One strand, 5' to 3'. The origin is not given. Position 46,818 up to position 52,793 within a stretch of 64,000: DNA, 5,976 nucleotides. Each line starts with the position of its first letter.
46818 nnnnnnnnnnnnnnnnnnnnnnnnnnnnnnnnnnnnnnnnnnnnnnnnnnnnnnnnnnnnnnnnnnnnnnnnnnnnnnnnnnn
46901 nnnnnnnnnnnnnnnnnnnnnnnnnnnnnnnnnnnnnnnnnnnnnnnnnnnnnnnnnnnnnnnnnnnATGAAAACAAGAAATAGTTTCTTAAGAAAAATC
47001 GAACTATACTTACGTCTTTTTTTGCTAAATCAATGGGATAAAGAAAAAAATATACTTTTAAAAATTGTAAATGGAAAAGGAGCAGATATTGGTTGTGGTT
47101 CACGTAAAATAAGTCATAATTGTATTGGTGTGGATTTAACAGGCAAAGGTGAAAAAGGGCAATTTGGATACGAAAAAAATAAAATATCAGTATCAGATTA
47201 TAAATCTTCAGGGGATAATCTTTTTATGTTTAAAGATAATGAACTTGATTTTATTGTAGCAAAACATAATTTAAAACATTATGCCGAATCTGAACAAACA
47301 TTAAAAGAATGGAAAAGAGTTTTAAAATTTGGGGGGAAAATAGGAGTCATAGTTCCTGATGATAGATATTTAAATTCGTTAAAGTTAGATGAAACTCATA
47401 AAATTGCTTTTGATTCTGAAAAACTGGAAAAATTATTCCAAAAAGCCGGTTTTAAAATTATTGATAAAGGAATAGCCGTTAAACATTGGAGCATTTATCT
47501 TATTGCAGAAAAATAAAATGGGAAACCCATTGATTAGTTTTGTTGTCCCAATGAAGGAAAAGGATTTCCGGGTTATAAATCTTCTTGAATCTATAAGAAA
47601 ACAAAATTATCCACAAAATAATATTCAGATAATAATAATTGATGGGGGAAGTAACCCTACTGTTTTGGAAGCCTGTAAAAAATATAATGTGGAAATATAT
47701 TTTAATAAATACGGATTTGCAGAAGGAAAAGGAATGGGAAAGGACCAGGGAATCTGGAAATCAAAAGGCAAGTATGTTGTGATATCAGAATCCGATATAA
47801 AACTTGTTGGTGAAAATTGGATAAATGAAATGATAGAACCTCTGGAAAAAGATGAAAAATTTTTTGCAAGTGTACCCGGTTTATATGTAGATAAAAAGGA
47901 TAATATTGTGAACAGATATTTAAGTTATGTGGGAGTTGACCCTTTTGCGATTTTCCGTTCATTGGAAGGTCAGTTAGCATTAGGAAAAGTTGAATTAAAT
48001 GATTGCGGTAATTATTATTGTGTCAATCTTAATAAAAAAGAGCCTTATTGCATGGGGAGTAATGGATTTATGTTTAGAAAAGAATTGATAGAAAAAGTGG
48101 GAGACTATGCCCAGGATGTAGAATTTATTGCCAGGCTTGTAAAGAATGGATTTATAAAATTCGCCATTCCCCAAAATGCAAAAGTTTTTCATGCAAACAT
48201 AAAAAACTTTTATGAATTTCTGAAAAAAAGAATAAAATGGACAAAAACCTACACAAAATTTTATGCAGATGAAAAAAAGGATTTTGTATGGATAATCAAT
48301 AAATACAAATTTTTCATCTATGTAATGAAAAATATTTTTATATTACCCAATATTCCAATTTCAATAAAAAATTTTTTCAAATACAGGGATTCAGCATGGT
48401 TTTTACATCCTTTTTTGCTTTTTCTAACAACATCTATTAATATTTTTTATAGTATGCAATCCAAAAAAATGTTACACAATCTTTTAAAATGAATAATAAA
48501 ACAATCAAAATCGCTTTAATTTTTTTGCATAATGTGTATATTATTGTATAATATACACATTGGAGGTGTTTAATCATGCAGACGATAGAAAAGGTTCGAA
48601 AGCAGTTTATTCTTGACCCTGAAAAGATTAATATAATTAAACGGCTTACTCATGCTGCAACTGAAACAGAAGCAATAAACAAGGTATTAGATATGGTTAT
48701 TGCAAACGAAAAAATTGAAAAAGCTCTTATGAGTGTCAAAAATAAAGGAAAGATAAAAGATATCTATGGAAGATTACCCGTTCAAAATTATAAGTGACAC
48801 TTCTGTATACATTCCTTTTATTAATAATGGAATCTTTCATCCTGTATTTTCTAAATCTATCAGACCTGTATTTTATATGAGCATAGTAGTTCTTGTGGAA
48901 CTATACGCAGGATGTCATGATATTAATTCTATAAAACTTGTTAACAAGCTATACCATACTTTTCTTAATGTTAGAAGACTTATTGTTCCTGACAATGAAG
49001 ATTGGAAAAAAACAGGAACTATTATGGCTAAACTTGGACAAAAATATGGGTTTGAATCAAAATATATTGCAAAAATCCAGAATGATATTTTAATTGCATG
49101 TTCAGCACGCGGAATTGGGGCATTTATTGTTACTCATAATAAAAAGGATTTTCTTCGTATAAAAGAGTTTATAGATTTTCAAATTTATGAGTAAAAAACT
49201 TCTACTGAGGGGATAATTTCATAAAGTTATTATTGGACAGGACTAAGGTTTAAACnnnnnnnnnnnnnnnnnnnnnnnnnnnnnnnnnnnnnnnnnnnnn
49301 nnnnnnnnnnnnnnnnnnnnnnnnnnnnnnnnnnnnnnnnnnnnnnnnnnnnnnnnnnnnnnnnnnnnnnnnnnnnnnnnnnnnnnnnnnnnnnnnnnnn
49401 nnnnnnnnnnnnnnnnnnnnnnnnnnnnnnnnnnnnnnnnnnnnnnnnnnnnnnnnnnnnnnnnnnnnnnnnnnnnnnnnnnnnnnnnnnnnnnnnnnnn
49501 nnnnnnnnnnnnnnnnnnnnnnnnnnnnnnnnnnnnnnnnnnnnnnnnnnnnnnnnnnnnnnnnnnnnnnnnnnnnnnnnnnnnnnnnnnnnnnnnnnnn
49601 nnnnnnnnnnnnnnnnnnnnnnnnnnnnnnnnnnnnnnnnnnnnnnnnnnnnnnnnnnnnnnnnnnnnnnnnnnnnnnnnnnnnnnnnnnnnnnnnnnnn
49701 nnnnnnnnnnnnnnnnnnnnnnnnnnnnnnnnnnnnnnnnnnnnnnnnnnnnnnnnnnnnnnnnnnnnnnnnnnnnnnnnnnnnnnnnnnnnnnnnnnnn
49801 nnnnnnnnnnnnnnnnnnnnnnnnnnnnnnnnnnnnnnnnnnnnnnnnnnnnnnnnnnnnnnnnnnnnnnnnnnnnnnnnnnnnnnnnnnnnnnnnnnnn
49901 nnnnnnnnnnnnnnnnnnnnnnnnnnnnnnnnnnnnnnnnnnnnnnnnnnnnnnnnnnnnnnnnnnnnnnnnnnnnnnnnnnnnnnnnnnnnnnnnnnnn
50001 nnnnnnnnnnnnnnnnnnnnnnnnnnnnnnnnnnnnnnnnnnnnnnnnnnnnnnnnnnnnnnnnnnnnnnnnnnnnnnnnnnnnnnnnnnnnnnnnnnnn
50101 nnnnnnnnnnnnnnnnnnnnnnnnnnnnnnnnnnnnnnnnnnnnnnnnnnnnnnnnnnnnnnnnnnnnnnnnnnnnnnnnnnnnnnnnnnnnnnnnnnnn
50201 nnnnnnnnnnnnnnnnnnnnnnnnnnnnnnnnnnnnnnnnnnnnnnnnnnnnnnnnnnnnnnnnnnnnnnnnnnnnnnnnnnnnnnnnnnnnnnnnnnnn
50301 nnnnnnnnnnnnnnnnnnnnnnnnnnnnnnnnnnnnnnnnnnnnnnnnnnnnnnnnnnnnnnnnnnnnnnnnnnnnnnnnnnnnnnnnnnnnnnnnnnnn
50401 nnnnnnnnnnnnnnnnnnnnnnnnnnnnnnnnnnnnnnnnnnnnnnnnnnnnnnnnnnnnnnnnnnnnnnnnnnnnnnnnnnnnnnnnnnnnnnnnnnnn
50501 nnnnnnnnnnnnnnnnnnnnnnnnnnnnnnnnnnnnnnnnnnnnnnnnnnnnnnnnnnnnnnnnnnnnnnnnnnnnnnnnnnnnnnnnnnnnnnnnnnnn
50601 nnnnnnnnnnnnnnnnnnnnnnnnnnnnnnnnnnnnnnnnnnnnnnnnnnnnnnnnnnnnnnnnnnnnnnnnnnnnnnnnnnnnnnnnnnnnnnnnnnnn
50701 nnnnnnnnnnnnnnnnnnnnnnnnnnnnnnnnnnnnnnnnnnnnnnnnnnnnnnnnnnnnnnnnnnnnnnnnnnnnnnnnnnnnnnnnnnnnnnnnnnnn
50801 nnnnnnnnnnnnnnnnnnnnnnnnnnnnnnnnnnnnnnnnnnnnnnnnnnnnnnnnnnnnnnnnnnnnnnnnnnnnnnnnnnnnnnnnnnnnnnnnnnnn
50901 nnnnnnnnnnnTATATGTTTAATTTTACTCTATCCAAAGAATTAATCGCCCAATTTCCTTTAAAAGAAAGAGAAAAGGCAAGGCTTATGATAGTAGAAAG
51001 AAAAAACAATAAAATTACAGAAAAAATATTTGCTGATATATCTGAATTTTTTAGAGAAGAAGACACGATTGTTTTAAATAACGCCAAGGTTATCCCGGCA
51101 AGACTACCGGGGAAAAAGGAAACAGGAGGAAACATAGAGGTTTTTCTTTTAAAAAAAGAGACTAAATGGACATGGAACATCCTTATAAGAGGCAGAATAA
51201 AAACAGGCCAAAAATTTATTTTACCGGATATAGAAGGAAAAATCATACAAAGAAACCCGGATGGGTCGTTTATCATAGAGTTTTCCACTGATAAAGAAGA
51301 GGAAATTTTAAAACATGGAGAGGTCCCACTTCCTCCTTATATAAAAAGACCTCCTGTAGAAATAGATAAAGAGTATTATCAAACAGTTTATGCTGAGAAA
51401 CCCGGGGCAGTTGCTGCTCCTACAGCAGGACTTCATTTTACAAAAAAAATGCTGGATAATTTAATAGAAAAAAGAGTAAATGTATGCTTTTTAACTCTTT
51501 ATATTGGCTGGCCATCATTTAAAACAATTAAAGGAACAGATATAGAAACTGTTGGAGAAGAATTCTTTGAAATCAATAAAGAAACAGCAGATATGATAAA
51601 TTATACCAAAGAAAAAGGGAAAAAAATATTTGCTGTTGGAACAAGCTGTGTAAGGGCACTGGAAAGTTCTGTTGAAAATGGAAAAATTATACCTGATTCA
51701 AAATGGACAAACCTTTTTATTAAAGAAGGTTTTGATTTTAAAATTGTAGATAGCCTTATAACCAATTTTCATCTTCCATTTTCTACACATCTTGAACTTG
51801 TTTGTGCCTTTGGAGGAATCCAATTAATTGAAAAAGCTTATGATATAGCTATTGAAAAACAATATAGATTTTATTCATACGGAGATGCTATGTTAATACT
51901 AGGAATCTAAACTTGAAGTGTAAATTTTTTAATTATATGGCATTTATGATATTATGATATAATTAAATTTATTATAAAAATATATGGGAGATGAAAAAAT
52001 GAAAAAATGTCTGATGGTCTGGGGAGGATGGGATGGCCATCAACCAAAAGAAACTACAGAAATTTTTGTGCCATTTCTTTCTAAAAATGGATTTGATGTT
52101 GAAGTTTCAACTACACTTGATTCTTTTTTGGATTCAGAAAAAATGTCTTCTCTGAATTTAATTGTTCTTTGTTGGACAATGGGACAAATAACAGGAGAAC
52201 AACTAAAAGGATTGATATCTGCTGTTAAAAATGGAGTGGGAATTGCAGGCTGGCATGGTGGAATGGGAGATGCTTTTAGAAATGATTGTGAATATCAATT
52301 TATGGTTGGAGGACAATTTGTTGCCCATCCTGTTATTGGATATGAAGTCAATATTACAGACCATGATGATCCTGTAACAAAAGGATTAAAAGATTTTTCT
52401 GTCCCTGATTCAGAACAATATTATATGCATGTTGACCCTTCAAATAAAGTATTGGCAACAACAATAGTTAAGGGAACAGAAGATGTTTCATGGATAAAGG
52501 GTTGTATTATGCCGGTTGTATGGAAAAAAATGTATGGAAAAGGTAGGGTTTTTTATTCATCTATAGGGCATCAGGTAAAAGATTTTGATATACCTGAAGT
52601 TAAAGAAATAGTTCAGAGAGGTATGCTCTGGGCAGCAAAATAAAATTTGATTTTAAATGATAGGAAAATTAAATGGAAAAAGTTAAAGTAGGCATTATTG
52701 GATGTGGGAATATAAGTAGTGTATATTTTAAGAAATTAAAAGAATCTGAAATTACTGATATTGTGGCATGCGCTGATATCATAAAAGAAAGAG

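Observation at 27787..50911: Five ArnT/PMT-like GT-C membrane glycosyltransferases matched by five short Dpm1/ArnC-like GT2 enzymes in one co-directional array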

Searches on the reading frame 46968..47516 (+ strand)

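Call 6: search_protein_families(library=pfam, proteins=[window:46968-47516:+], max_evalue=0.01)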
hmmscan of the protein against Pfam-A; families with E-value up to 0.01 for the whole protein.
window:46968-47516:+ (182 aa): 5 families
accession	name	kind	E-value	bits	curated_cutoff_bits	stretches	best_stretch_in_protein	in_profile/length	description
PF08241.18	Methyltransf_11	-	2.7e-08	34.7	21.2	1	48-125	14-93/95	Methyltransferase domain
PF01209.24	Ubie_methyltran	-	4.5e-06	26.6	20.1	1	73-128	98-152/233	ubiE/COQ5 methyltransferase family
PF13489.12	Methyltransf_23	-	1.8e-05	24.9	27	1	37-165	25-162/164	Methyltransferase domain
PF13847.12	Methyltransf_31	-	9.8e-05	22.5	27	1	85-161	69-145/145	Methyltransferase domain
PF13649.12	Methyltransf_25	-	0.00016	22.7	27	1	44-123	15-97/97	Methyltransferase domain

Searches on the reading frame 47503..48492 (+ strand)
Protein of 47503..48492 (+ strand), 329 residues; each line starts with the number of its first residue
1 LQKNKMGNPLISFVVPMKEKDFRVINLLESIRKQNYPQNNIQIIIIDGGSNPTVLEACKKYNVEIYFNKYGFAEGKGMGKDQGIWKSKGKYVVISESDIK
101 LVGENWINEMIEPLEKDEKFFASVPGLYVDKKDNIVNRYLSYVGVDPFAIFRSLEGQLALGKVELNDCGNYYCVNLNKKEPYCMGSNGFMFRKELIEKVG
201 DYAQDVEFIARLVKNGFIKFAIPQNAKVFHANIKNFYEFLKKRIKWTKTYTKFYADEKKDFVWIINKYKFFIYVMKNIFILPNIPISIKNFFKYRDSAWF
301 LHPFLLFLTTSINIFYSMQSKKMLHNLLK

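Call 6: search_protein_families(library=pfam, proteins=[window:47503-48492:+], max_evalue=0.01)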
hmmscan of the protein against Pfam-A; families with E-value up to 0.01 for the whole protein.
window:47503-48492:+ (329 aa): 1 family
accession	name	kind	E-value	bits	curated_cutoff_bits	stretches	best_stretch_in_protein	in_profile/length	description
PF00535.33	Glycos_transf_2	-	1.2e-12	48.5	23.3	1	12-196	1-164/168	Glycosyl transferase family 2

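Call 9: search_protein_families(library=ncbifam, proteins=[window:47503-48492:+], max_evalue=0.001)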
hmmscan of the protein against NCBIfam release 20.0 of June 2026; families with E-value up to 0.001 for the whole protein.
window:47503-48492:+ (329 aa): 10 families
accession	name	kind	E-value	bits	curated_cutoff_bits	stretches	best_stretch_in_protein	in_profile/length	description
TIGR03111.1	glyc2_xrt_Gpos1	hypoth_equivalog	1e-12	47.6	363.95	1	8-135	48-176/439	TIGR03111 family XrtG-associated glycosyltransferase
TIGR03965.1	mycofact_glyco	equivalog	7.9e-12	44.8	280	1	9-139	74-204/467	mycofactocin biosynthesis glycosyltransferase MftF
NF041875.1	EPS_EpsD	equivalog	1.8e-09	37.5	370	1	12-110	2-100/325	exopolysaccharide biosynthesis glycosyltransferase EpsD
TIGR03937.1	PgaC_IcaA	equivalog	3.8e-07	29.4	422.3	1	4-123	40-159/407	poly-beta-1,6-N-acetyl-D-glucosamine synthase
TIGR04017.1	WcaA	equivalog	3.7e-05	23.5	495.75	0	7-98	3-95/279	colanic acid biosynthesis glycosyltransferase WcaA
NF010496.0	PRK13915.1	equivalog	4.6e-05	22.6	262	1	7-119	29-147/307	glucosyl-3-phosphoglycerate synthase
NF007482.0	PRK10073.1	equivalog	7e-05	22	423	1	8-102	5-99/334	glycosyltransferase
NF007453.0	PRK10018.1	equivalog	0.00028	20.6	382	0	7-98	4-96/280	colanic acid biosynthesis glycosyltransferase WcaA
NF047683.1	TeichurnBiosyTuaG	equivalog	0.00039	20.1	400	1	8-139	5-136/252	teichuronic acid biosynthesis protein TuaG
TIGR04283.1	glyco_like_mftF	equivalog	0.00078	19.1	182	0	11-119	1-102/221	TIGR04283 family arsenosugar biosynthesis glycosyltransferase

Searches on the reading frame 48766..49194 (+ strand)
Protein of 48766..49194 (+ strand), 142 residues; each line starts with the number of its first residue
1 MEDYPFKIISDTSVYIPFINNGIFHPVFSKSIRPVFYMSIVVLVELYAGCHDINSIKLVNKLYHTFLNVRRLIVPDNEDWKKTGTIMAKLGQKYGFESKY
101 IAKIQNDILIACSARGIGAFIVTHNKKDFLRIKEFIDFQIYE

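Call 6: search_protein_families(library=pfam, proteins=[window:48766-49194:+], max_evalue=0.01)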
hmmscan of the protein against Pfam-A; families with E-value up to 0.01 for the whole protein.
window:48766-49194:+ (142 aa): 1 family
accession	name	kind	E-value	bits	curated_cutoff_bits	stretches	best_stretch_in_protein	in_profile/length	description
PF01850.27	PIN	-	1.2e-06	29.6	23.6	1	9-133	2-118/120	PIN domain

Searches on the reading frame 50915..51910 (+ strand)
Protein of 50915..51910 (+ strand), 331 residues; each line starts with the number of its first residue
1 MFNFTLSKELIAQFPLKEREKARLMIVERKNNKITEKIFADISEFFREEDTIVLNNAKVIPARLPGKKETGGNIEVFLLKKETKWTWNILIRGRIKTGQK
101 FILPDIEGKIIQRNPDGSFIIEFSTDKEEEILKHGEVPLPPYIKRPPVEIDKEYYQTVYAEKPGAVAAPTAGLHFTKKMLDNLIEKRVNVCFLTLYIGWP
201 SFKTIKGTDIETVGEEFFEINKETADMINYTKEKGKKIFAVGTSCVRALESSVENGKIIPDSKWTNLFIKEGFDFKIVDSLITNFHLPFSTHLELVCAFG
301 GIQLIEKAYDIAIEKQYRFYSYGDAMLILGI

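Call 6: search_protein_families(library=pfam, proteins=[window:50915-51910:+], max_evalue=0.01)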
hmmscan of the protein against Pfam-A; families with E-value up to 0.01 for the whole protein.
window:50915-51910:+ (331 aa): 1 family
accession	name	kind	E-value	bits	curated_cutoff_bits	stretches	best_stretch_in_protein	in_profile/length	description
PF02547.20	Queuosine_synth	-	3.6e-112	375.1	25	1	2-328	4-322/322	Queuosine biosynthesis protein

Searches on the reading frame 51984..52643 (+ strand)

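Call 6: search_protein_families(library=pfam, proteins=[window:51984-52643:+], max_evalue=0.01)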
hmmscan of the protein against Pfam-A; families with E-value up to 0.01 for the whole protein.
window:51984-52643:+ (219 aa): 1 family
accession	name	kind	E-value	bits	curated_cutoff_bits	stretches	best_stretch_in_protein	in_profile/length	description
PF06283.17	ThuA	-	2.1e-47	162.5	33.4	1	9-217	2-209/209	Trehalose utilisation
